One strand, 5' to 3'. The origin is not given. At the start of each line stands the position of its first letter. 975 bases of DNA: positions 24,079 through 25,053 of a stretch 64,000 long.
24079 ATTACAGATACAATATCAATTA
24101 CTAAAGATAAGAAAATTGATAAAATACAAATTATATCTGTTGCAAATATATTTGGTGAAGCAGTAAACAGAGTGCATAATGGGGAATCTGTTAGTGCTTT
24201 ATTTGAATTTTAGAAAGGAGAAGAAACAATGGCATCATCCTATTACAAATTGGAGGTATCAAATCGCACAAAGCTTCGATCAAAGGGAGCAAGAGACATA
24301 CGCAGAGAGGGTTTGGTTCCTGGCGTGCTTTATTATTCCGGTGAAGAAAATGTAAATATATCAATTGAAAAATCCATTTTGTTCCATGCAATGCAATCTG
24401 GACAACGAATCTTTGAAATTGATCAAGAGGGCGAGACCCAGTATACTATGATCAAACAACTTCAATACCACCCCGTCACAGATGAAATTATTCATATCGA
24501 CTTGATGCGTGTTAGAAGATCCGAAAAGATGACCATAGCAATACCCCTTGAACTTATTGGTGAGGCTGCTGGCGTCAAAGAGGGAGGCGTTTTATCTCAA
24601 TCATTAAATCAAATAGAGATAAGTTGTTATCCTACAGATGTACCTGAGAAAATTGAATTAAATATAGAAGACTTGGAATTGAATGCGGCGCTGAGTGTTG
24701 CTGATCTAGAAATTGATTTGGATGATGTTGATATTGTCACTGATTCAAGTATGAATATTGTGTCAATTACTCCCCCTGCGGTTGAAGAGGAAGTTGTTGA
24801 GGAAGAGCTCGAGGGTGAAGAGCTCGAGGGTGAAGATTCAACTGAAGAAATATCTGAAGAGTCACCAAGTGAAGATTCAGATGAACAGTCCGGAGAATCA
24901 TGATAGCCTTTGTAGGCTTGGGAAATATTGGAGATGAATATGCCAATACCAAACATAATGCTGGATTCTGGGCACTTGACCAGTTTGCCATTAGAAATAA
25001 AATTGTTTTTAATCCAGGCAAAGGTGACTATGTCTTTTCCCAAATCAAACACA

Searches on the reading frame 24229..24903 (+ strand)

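Call 45: search_protein_families(library=pfam, proteins=[window:24229-24903:+], max_evalue=0.0001)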
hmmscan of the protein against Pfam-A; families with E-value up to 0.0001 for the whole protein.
window:24229-24903:+ (224 aa): 2 families
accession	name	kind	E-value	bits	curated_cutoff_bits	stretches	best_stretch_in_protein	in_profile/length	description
PF14693.11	Ribosomal_TL5_C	-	6.3e-23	81.4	27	1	100-183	1-83/84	Ribosomal protein TL5, C-terminal domain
PF01386.24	Ribosomal_L25p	-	2.3e-21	76.5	23.6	1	8-92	1-82/82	Ribosomal L25p family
